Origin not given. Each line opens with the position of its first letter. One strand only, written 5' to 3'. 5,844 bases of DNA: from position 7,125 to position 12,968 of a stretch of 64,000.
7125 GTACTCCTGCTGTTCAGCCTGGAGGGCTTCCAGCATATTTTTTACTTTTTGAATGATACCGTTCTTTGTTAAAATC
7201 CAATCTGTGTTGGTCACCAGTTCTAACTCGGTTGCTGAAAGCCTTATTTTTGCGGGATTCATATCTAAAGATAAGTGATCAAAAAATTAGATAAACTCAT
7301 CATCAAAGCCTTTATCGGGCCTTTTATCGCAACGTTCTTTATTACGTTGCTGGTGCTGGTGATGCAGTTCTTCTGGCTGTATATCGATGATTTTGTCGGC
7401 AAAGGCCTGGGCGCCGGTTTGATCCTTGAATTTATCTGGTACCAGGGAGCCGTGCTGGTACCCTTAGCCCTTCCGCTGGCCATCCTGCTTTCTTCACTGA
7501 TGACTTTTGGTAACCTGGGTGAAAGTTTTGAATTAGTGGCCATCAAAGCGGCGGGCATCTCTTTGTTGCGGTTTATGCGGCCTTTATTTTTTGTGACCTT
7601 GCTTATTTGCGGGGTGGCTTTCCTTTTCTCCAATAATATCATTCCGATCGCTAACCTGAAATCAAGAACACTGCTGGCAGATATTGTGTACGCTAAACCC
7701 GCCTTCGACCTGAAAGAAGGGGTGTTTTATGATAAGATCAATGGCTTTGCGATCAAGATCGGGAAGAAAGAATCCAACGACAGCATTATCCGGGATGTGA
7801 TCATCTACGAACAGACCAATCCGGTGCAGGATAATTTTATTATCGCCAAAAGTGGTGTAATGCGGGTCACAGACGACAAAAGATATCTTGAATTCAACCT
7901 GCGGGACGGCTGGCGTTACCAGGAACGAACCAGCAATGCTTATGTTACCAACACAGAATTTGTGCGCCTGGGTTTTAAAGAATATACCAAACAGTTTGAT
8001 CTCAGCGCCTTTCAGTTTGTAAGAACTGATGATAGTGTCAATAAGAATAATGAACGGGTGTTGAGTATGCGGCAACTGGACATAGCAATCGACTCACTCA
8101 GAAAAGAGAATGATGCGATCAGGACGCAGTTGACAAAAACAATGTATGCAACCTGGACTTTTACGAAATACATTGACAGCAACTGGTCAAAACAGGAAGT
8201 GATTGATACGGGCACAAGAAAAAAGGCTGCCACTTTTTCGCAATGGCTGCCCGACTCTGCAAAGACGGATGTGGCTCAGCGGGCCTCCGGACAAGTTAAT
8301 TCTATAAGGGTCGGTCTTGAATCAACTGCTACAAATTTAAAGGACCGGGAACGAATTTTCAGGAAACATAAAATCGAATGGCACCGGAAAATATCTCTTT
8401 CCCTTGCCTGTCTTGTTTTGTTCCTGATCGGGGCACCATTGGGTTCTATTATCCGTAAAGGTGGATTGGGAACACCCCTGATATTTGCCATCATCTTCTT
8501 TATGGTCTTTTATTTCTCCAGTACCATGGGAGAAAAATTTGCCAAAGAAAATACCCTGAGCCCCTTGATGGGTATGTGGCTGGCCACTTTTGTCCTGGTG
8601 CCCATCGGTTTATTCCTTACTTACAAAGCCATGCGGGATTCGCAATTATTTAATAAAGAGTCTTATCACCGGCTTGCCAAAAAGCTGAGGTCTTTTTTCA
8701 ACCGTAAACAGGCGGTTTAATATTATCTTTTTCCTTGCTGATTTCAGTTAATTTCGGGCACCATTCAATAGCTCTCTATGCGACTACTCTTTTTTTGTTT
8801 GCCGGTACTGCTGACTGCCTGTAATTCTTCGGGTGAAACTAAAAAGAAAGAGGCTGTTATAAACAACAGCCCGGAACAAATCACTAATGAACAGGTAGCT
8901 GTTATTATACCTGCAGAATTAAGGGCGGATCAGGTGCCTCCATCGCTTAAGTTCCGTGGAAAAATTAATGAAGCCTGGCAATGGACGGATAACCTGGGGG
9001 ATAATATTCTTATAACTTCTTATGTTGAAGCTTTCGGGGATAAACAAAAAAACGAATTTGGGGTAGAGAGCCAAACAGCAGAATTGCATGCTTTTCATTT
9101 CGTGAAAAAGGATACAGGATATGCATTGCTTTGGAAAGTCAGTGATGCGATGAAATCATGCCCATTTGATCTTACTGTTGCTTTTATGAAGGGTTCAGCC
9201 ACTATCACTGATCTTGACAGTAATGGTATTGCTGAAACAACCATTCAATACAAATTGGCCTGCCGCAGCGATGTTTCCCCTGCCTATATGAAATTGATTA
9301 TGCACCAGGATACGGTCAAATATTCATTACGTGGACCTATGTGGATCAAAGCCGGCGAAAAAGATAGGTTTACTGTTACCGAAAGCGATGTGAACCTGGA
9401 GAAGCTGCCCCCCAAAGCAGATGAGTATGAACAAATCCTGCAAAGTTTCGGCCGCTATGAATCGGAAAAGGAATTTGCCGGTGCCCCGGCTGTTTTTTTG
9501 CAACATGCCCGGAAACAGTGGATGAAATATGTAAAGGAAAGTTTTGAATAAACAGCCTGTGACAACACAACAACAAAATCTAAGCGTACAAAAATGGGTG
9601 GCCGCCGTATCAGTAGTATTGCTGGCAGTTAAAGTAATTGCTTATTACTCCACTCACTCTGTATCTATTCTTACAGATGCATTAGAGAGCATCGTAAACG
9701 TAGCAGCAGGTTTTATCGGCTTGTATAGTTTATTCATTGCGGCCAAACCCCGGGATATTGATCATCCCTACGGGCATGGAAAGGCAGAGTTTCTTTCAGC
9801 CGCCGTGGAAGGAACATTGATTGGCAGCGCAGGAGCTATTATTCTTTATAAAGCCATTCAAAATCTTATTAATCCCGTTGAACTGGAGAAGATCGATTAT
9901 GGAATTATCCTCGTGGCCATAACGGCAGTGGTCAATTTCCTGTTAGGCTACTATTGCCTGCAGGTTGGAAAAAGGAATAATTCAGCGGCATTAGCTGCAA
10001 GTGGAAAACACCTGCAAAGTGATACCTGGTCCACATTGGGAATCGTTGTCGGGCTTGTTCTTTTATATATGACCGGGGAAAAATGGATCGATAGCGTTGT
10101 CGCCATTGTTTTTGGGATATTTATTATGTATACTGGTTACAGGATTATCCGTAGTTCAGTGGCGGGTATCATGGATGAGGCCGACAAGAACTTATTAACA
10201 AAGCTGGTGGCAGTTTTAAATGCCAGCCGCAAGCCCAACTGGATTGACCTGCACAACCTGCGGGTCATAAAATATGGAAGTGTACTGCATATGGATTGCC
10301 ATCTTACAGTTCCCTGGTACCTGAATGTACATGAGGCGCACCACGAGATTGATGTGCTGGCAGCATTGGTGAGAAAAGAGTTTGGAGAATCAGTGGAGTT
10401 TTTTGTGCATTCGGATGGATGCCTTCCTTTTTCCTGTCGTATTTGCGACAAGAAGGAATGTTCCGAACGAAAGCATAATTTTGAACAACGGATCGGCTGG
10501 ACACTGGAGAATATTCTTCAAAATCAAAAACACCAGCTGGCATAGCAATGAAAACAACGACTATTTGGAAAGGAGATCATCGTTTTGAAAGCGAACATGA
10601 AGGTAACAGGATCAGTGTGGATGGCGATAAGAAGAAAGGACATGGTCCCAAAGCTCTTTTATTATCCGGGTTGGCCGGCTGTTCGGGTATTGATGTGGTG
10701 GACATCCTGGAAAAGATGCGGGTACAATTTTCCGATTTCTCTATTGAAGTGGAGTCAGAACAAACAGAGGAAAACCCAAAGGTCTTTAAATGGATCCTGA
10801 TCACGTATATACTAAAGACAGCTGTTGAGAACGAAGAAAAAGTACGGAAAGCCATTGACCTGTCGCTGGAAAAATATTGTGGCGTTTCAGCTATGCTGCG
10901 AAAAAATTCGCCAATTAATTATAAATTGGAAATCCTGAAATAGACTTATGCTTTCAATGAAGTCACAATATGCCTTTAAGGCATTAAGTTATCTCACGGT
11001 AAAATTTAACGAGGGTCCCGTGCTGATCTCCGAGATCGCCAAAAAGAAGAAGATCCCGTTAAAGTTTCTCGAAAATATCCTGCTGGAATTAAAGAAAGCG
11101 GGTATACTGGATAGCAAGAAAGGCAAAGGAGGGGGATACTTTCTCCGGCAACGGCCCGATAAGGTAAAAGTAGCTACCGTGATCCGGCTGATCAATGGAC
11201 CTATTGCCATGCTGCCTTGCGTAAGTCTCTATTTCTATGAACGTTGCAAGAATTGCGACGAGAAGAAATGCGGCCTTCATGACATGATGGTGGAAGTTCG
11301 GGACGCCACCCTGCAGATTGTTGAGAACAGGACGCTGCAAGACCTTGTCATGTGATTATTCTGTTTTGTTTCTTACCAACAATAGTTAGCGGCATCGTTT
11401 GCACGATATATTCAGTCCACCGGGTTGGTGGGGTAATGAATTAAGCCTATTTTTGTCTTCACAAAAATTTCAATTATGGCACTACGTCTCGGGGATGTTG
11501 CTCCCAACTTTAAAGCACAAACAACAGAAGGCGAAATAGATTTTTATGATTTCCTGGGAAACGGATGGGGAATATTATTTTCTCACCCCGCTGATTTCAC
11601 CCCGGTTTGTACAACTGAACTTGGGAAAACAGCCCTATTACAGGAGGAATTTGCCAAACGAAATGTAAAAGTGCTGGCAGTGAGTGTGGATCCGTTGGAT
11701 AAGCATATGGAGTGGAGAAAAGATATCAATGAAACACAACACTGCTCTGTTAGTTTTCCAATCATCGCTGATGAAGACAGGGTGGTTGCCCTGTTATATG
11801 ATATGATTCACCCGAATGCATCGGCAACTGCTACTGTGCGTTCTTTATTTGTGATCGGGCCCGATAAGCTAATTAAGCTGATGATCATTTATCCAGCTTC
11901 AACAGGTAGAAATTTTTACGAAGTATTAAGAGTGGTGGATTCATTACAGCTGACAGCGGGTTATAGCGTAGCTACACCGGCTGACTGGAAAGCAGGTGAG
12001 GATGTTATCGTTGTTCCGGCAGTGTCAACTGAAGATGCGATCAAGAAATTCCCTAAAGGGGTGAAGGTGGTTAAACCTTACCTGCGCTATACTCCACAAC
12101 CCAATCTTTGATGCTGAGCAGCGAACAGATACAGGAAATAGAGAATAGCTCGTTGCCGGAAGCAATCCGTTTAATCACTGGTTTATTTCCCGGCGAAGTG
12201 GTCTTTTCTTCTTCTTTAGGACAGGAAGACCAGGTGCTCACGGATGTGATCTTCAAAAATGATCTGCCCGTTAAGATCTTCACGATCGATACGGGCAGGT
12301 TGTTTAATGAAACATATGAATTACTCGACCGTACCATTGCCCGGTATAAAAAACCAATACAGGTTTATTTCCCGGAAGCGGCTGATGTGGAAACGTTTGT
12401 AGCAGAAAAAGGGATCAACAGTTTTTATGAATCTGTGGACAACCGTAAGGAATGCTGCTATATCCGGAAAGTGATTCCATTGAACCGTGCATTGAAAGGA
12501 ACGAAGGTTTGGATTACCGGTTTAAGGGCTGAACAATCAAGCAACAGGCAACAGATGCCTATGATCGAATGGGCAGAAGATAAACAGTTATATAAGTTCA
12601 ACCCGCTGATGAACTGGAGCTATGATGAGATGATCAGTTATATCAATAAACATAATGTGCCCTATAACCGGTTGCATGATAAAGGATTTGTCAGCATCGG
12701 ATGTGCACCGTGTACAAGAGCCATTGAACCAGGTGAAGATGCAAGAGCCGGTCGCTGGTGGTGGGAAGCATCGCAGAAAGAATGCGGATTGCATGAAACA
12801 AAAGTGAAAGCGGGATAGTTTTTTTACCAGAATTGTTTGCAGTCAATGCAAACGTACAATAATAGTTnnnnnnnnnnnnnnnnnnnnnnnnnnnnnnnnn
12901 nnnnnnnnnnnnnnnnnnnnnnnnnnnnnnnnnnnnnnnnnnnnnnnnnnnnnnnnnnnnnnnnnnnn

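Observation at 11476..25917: Sulfate-assimilation supercluster that appears to carry its own glycine-to-siroheme (C4/Shemin) tetrapyrrole branch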

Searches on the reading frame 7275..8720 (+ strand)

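Call 36: search_protein_families(library=pfam, proteins=[window:7275-8720:+], max_evalue=0.000001)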
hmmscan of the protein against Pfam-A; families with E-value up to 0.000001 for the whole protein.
window:7275-8720:+ (481 aa): 1 family
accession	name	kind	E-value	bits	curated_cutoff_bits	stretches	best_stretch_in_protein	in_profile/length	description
PF03739.19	LptF_LptG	-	3.3e-79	266.9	27.9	1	8-450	2-352/353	Lipopolysaccharide export system permease LptF/LptG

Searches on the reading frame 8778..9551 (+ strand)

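Call 4: search_protein_families(library=pfam, proteins=[window:8778-9551:+])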
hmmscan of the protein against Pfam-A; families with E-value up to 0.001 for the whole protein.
window:8778-9551:+ (257 aa): 0 families

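Call 6: search_protein_families(library=ncbifam, proteins=[window:8778-9551:+], max_evalue=0.00001)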
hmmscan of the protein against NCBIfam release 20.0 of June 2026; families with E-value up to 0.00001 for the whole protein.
window:8778-9551:+ (257 aa): 1 family
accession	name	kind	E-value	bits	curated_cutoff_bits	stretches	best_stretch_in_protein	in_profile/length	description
NF046077.1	LPS_M949_RS01915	subfamily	1.7e-45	154.7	60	1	66-250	1-153/154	M949_RS01915 family surface polysaccharide biosynthesis protein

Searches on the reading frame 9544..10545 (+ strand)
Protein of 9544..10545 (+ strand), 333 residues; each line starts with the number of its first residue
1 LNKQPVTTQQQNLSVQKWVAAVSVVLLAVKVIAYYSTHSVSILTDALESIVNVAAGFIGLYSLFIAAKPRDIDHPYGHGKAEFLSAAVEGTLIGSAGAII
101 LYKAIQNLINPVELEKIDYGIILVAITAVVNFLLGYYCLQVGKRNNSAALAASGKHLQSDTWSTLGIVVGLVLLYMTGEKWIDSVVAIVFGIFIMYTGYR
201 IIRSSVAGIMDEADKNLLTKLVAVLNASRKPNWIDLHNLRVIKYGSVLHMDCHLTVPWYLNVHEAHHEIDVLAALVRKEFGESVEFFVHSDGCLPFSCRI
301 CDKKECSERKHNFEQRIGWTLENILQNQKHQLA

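Call 4: search_protein_families(library=pfam, proteins=[window:9544-10545:+])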
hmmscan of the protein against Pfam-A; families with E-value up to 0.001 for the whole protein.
window:9544-10545:+ (333 aa): 2 families
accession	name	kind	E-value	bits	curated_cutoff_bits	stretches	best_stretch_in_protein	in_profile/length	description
PF01545.26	Cation_efflux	-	1.1e-44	153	26.6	1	20-210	5-198/198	Cation efflux family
PF16916.11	ZT_dimer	-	2e-08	34.6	26.7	1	227-291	15-76/78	Dimerisation domain of Zinc Transporter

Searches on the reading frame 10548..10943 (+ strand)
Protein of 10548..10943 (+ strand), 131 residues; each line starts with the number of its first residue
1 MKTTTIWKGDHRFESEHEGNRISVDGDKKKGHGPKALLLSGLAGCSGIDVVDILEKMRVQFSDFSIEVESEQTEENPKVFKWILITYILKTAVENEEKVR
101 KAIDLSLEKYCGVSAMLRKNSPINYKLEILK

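Call 4: search_protein_families(library=pfam, proteins=[window:10548-10943:+])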
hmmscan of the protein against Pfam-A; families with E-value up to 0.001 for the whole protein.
window:10548-10943:+ (131 aa): 1 family
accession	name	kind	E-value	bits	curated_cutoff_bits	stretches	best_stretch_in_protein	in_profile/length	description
PF02566.24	OsmC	-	7.2e-20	71.7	27.5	1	29-125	3-99/100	OsmC-like protein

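Call 6: search_protein_families(library=ncbifam, proteins=[window:10548-10943:+], max_evalue=0.00001)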
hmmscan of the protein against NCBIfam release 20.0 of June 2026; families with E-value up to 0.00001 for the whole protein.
window:10548-10943:+ (131 aa): 1 family
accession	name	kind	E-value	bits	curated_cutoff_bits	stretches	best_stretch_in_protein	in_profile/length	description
NF008009.0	PRK10738.1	equivalog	1.7e-21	76.5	138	1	17-130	18-132/134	OsmC family protein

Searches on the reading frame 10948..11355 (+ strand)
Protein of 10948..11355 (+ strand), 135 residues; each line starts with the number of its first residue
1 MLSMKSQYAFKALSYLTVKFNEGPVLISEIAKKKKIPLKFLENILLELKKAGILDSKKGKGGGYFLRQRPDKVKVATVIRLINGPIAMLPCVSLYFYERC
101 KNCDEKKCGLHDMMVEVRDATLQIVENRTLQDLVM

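Call 4: search_protein_families(library=pfam, proteins=[window:10948-11355:+])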
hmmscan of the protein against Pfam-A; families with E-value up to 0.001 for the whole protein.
window:10948-11355:+ (135 aa): 1 family
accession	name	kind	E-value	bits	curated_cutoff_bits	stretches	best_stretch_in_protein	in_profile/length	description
PF02082.26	Rrf2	-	4.7e-32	111.4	30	1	2-134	1-130/132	Iron-dependent Transcriptional regulator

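Call 6: search_protein_families(library=ncbifam, proteins=[window:10948-11355:+], max_evalue=0.00001)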
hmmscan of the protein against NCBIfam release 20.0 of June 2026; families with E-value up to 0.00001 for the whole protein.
window:10948-11355:+ (135 aa): 7 families
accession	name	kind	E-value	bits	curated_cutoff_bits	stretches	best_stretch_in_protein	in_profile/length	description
TIGR00738.1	rrf2_super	superfamily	5.2e-33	113.7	73.3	1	1-134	2-131/132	Rrf2 family transcriptional regulator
TIGR02010.1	IscR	equivalog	4.5e-22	78.3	207.55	1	2-134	3-130/135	Fe-S cluster assembly transcriptional regulator IscR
NF047409.1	Cys_reg_CymR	equivalog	2.8e-18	66.4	195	1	2-134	3-124/139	cysteine metabolism transcriptional regulator CymR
NF008110.0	PRK10857.1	equivalog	3.8e-15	56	275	1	2-134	3-130/164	Fe-S cluster assembly transcriptional regulator IscR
TIGR02944.1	suf_reg_Xantho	equivalog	8.5e-12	45.6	110.65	1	7-132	9-129/130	SUF system Fe-S cluster assembly regulator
NF008886.0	PRK11920.1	equivalog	1e-11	44.7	193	1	2-134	3-131/153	iron-responsive transcriptional regulator RirA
NF008240.0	PRK11014.1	equivalog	9.7e-09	35.4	182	1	6-134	7-128/141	nitric oxide-sensing transcriptional repressor NsrR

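Call 72: search_solved_structures(query=window:10948-11355:+, max_evalue=0.00001)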
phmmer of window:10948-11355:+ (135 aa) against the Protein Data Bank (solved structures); distinct sequences matched with E-value up to 0.00001: 9.
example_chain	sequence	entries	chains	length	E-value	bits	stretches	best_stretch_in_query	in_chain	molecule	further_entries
4cic_A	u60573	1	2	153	8.2e-16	61.5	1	2-101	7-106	TRANSCRIPTIONAL REGULATOR, BADM/RRF2 FAMILY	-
2y75_A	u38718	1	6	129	4.6e-14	55.8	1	2-134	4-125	HTH-TYPE TRANSCRIPTIONAL REGULATOR CYMR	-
3lwf_A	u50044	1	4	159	5.9e-12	49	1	3-133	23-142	Putative transcriptional regulator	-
7zpn_A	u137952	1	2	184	1.5e-11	47.7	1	2-87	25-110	HTH-type transcriptional regulator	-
3t8r_A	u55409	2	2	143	4.5e-10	42.9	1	2-130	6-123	Staphylococcus aureus CymR | Staphylococcus aureus CymR (oxidized form)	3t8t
4hf0_A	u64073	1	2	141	1.2e-09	41.5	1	2-84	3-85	HTH-type transcriptional regulator IscR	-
4chu_A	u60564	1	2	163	1.9e-09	40.9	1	2-83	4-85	HTH-TYPE TRANSCRIPTIONAL REGULATOR ISCR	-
4hf1_A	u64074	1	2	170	2e-09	40.9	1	2-83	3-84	HTH-type transcriptional regulator IscR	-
4hf2_A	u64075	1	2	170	1.4e-08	38.1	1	2-83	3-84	HTH-type transcriptional regulator IscR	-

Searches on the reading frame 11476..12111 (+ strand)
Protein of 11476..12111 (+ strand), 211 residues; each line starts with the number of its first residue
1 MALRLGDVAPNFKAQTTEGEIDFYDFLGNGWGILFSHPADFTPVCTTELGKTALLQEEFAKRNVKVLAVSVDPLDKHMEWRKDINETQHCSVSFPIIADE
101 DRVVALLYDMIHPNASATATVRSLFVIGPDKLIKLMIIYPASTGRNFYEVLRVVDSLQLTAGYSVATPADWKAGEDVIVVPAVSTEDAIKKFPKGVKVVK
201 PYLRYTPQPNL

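Call 3: search_protein_families(library=pfam, proteins=[window:11476-12111:+])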
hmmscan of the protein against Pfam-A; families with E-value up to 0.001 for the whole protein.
window:11476-12111:+ (211 aa): 3 families
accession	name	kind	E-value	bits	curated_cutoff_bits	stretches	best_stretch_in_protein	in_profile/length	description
PF00578.27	AhpC-TSA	-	6.6e-30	104.1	26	1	6-134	2-122/124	AhpC/TSA family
PF10417.14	1-cysPrx_C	-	1.9e-11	44.1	21.1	1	156-195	1-41/41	C-terminal domain of 1-Cys peroxiredoxin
PF08534.16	Redoxin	-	9.7e-11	42.1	26.6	1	6-134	3-129/148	Redoxin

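Call 5: search_protein_families(library=ncbifam, proteins=[window:11476-12111:+], max_evalue=0.00001)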
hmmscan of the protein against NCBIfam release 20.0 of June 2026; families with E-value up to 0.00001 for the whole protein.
window:11476-12111:+ (211 aa): 9 families
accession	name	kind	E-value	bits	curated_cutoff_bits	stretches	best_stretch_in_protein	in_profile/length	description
NF009668.0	PRK13189.1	equivalog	2.4e-59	200.3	211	1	3-191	10-201/224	peroxiredoxin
NF009669.0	PRK13190.1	equivalog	1.5e-53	181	261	1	1-194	1-191/203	putative peroxiredoxin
NF009670.0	PRK13191.1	equivalog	6.2e-42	143.5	374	1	5-190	9-197/215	putative peroxiredoxin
NF010122.0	PRK13599.1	equivalog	6.7e-36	123.7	456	1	5-186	9-192/220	peroxiredoxin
NF040737.1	peroxi_PrxU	equivalog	1.1e-25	90.7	270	1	3-178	36-215/233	thioredoxin-dependent peroxiredoxin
TIGR03137.1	AhpC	equivalog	8e-21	74.6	272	1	25-178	28-177/187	alkyl hydroperoxide reductase subunit C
NF011576.0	PRK15000.1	subfamily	3.8e-20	72.4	301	1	29-178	33-182/200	peroxiredoxin C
NF002854.0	PRK03147.1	subfamily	4.6e-07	29.9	170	1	3-111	36-138/176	thiol-disulfide oxidoreductase ResA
NF006960.0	PRK09437.1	equivalog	7.2e-07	29.2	140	1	2-105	3-100/156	thioredoxin-dependent thiol peroxidase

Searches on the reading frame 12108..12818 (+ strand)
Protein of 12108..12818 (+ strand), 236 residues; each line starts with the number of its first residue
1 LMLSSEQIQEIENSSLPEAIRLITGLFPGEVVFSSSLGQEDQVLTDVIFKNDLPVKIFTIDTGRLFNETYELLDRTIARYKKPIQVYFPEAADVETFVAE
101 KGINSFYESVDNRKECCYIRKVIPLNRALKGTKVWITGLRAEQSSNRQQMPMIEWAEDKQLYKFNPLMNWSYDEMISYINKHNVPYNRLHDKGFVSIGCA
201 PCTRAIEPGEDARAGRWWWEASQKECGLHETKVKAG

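Call 3: search_protein_families(library=pfam, proteins=[window:12108-12818:+])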
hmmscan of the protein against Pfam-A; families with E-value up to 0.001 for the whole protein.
window:12108-12818:+ (236 aa): 1 family
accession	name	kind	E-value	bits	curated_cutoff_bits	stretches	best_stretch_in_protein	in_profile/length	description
PF01507.26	PAPS_reduct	-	9.7e-49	166.2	22.5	1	31-205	2-175/175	Phosphoadenosine phosphosulfate reductase domain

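Call 5: search_protein_families(library=ncbifam, proteins=[window:12108-12818:+], max_evalue=0.00001)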
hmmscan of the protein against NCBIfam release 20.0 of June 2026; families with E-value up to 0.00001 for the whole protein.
window:12108-12818:+ (236 aa): 10 families
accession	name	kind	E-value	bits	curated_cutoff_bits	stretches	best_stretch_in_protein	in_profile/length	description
NF002537.0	PRK02090.1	equivalog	1.1e-82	277.3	154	1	7-233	19-242/244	phosphoadenylyl-sulfate reductase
TIGR02055.1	APS_reductase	subfamily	5.7e-75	251.4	235.3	1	36-228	1-194/194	adenylylsulfate reductase, thioredoxin dependent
TIGR00434.1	cysH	subfamily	8.3e-55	186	165.1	1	24-230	9-214/214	phosophoadenylyl-sulfate reductase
TIGR00424.1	APS_reduc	equivalog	1.6e-52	178.6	553.2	1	27-235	114-329/464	5'-adenylylsulfate reductase, thioredoxin-independent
TIGR02057.1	PAPS_reductase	equivalog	5.3e-48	163.9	254.2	1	10-229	7-224/224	phosphoadenosine phosphosulfate reductase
NF006327.0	PRK08557.1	equivalog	8.3e-12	44.6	366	1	36-206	188-358/415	hypothetical protein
NF010367.0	PRK13795.1-2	equivalog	2.3e-11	42.9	456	1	31-202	245-415/584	hypothetical protein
NF010366.0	PRK13795.1-1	equivalog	6.7e-10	37.7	745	1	34-207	272-448/667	hypothetical protein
NF010368.0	PRK13795.1-3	equivalog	2e-09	36.2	588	1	53-203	272-421/635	hypothetical protein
NF006351.0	PRK08576.1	equivalog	5.8e-09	35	290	1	112-203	309-402/436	hypothetical protein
